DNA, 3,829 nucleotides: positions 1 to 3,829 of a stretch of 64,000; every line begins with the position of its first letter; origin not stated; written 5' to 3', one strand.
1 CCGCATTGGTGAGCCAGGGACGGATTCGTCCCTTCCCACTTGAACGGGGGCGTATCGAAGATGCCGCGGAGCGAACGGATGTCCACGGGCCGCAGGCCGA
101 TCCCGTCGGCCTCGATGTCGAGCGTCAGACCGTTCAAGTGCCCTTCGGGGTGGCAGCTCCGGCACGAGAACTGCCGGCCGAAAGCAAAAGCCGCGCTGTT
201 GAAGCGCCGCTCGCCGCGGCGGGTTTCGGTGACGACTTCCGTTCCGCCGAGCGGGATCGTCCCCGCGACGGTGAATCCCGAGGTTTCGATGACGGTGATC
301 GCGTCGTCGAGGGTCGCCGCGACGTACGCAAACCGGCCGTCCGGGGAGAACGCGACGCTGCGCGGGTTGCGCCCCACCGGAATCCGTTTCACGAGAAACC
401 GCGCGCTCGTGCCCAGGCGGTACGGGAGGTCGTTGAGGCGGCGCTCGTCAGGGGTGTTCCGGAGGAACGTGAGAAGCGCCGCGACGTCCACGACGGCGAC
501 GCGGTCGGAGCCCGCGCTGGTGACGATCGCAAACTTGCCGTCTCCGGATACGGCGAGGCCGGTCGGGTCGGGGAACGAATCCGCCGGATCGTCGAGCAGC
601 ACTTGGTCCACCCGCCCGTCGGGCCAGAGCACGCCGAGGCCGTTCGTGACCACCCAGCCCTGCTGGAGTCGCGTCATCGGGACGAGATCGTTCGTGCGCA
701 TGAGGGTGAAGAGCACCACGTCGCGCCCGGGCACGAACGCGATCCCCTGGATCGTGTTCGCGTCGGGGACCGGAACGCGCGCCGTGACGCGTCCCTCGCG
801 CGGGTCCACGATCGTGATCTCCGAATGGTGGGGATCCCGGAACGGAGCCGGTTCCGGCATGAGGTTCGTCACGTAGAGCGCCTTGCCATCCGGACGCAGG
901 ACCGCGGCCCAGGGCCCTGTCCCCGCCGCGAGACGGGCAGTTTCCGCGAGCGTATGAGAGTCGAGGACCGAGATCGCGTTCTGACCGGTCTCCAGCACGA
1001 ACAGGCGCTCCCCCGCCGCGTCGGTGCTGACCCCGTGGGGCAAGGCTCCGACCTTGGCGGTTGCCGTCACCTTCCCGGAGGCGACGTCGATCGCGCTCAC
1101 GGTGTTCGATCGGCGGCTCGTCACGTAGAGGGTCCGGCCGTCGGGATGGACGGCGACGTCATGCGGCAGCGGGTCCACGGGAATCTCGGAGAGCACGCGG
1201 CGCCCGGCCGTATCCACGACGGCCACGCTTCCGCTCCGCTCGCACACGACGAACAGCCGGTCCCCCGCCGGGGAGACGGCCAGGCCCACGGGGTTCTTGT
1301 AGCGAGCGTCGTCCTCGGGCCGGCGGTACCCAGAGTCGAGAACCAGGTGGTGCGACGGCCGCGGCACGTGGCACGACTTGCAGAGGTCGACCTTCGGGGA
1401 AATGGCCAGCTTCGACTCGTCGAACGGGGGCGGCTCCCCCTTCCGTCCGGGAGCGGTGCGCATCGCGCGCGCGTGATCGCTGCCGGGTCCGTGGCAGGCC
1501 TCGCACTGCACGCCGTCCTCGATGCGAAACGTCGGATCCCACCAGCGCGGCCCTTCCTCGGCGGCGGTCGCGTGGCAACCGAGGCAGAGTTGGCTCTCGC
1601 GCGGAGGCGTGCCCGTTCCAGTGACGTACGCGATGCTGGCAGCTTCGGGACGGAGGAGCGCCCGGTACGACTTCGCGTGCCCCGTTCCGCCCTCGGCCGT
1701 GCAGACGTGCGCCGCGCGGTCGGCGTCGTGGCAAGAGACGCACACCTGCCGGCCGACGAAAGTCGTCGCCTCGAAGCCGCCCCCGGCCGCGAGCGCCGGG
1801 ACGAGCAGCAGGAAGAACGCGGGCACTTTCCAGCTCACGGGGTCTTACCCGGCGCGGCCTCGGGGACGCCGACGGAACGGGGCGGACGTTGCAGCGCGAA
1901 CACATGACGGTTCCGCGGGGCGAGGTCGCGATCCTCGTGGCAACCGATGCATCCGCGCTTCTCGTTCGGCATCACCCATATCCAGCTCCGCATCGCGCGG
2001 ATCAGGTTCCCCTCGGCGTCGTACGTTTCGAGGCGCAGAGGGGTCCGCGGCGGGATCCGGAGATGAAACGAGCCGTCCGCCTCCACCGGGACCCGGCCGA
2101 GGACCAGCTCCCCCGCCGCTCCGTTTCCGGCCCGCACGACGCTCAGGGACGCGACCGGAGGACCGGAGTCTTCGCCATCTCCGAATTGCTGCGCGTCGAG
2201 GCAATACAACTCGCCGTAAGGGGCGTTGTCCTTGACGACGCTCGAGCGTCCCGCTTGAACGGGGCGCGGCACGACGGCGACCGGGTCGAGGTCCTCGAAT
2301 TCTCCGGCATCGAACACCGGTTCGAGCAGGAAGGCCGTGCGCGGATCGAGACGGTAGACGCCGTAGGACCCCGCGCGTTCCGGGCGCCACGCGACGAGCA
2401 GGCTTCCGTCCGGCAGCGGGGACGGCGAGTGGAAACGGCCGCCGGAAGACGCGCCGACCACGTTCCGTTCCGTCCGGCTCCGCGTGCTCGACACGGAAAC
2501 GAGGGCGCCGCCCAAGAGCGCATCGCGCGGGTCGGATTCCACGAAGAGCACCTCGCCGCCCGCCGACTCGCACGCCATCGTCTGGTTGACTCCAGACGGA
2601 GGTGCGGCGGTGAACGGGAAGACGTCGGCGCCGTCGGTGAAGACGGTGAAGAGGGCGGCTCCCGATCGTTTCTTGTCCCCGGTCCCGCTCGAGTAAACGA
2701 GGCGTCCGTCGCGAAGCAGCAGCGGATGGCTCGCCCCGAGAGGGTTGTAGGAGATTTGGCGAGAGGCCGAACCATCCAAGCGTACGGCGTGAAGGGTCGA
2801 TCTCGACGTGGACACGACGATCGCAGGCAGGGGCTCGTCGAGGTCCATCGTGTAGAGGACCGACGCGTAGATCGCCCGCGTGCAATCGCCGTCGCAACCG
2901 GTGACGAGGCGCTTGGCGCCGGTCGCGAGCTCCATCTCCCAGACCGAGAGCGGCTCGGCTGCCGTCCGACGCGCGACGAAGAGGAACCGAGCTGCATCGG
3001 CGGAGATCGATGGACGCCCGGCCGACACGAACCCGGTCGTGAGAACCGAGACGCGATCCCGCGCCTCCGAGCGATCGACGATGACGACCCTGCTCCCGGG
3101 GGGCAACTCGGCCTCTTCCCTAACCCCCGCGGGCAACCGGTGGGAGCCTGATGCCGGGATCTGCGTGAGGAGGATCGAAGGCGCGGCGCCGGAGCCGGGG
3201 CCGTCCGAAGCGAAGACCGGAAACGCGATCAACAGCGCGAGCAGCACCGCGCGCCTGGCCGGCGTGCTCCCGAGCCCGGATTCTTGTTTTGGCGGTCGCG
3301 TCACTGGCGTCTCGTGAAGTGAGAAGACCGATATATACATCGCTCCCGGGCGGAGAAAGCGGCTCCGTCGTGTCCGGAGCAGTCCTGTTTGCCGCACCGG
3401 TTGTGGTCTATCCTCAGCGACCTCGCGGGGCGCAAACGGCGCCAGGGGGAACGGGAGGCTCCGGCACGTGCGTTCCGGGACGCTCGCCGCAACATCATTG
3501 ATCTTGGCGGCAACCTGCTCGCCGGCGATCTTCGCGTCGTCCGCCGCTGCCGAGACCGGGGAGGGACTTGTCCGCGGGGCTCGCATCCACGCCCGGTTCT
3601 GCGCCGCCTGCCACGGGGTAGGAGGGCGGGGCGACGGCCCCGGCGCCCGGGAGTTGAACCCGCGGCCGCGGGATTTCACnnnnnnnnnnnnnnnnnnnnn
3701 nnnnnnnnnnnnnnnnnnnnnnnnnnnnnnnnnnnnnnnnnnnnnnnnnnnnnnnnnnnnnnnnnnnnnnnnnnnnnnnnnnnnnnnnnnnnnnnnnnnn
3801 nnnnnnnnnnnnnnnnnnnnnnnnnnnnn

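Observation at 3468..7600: Operon of two complete CuA cupredoxins, a NapH/CcoG-like membrane polyferredoxin, a dihaem cytochrome c and a blue-copper protein, with no oxidase or N2O-reductase catalytic subunit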

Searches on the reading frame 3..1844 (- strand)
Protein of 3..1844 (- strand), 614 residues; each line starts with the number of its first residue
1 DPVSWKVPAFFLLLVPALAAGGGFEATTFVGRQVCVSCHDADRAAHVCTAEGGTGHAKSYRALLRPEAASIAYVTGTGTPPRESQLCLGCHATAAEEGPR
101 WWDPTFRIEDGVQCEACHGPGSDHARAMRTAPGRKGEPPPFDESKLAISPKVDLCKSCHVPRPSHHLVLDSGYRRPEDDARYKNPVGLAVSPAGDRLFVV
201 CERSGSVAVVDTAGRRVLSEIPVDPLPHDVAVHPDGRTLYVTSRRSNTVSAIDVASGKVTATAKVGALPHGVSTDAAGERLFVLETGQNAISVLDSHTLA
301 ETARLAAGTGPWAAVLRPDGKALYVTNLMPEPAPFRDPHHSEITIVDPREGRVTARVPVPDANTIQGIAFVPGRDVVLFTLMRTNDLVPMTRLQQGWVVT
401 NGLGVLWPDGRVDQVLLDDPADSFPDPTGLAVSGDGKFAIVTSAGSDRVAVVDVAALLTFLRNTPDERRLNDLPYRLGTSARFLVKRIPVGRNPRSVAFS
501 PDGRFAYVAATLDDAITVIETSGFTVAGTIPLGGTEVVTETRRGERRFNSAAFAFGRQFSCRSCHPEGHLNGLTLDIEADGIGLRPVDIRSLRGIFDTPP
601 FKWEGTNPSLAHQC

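Call 7: search_protein_families(library=pfam, proteins=[window:3-1844:-], max_evalue=0.001)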
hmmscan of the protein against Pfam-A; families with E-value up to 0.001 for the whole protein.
window:3-1844:- (614 aa): 14 families
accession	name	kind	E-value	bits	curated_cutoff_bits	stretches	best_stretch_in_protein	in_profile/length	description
PF21783.3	YNCE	-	3e-19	70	27.1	2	193-274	250-333/339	YNCE-like beta-propeller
PF10282.15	Lactonase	-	2.3e-13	50.5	21.7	1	188-294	196-318/344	Lactonase, 7-bladed beta-propeller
PF25174.1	Beta-prop_THOC3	-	2.1e-10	40.5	305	1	188-323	52-186/272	THOC3 beta-propeller domain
PF13435.11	Cytochrome_C554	-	1e-09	39.6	20.8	1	34-119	1-84/84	Cytochrome c554 and c-prime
PF02239.22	Cytochrom_D1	-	1.3e-07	31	25.5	1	196-306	5-116/368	Cytochrome D1 heme domain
PF01436.27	NHL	-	4e-07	30.2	20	0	184-209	3-27/28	NHL repeat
PF09699.15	Paired_CXXCH_1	-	6.7e-06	26.1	20.6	0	82-95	27-40/41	Doubled CXXCH motif (Paired_CXXCH_1)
PF08450.18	SGL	-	8.4e-06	26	26.3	0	181-373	38-234/246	SMP-30/Gluconolactonase/LRE-like region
PF22113.1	Mtrc-MtrF_II-IV_dom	-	3.1e-05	24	30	0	33-161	29-129/176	Outer membrane cytochrome MtrC/MtrF-like, domains II/IV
PF14522.11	Cytochrome_C7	-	0.00015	21.9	24.8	0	85-159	14-66/67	Cytochrome c7 and related cytochrome c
PF24684.1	Vgb_lyase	-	0.00015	21.2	50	1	184-292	98-205/290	Virginiamycin B lyase family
PF07676.18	PD40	-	0.00019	21.7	20.9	0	231-246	15-30/38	WD40-like Beta Propeller Repeat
PF23414.1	Beta-prop_EML_2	-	0.00044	20.1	90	0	187-264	3-78/266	Echinoderm microtubule-associated protein second beta-propeller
PF00400.38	WD40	-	0.00074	20.4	27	0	495-513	15-32/39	WD domain, G-beta repeat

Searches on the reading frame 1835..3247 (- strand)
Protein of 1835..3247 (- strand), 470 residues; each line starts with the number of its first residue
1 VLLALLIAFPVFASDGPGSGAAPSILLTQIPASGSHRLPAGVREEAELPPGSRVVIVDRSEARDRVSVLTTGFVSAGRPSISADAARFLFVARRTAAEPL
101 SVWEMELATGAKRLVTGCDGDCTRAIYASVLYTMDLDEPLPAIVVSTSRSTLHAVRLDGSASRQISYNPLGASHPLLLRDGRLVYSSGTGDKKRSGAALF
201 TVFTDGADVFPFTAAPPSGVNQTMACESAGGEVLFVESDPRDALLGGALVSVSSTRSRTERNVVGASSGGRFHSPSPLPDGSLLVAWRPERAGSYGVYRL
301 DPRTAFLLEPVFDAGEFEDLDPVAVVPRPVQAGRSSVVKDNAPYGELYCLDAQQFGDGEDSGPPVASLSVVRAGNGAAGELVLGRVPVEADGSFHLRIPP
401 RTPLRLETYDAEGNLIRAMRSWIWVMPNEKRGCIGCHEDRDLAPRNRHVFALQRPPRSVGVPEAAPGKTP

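Call 54: find_encoding_contigs(protein=window:1835-3247:-, flank=10000, max_places=2)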
Protein window:1835-3247:- (470 aa): no gene with exactly this product is on record in the collection.

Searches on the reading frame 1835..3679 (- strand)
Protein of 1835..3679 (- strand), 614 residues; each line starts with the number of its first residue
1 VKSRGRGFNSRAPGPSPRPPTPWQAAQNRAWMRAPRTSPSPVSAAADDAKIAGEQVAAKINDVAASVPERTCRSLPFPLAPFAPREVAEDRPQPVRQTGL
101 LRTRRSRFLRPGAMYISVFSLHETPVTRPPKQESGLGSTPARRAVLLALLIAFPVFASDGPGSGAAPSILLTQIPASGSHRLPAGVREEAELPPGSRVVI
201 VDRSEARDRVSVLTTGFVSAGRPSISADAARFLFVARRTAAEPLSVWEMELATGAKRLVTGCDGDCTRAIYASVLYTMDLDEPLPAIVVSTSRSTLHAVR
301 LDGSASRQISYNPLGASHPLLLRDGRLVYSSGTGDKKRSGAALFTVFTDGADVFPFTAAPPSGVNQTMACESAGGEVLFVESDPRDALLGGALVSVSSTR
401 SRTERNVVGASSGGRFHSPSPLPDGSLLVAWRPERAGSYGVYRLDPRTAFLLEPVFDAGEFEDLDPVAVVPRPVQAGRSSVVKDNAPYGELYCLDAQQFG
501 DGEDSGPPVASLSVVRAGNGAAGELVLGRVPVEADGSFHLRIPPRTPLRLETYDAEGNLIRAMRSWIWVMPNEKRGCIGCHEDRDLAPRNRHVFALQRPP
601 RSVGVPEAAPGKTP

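Call 3: search_protein_families(library=pfam, proteins=[window:1835-3679:-], max_evalue=0.01)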
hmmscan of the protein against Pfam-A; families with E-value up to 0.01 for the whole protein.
window:1835-3679:- (614 aa): 1 family
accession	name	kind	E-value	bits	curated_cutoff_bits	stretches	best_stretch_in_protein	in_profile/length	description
PF18582.6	HZS_alpha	-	2e-20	73.6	26.6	1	526-582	42-98/98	Hydrazine synthase alpha subunit middle domain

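Call 4: search_protein_families(library=ncbifam, proteins=[window:1835-3679:-], max_evalue=0.01)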
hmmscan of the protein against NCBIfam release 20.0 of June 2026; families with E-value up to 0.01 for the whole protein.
window:1835-3679:- (614 aa): 1 family
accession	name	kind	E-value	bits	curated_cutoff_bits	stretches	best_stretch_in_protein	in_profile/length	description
NF052339.1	hydrazine_alpha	equivalog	1.9e-22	79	800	3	306-472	244-415/804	hydrazine synthase subunit alpha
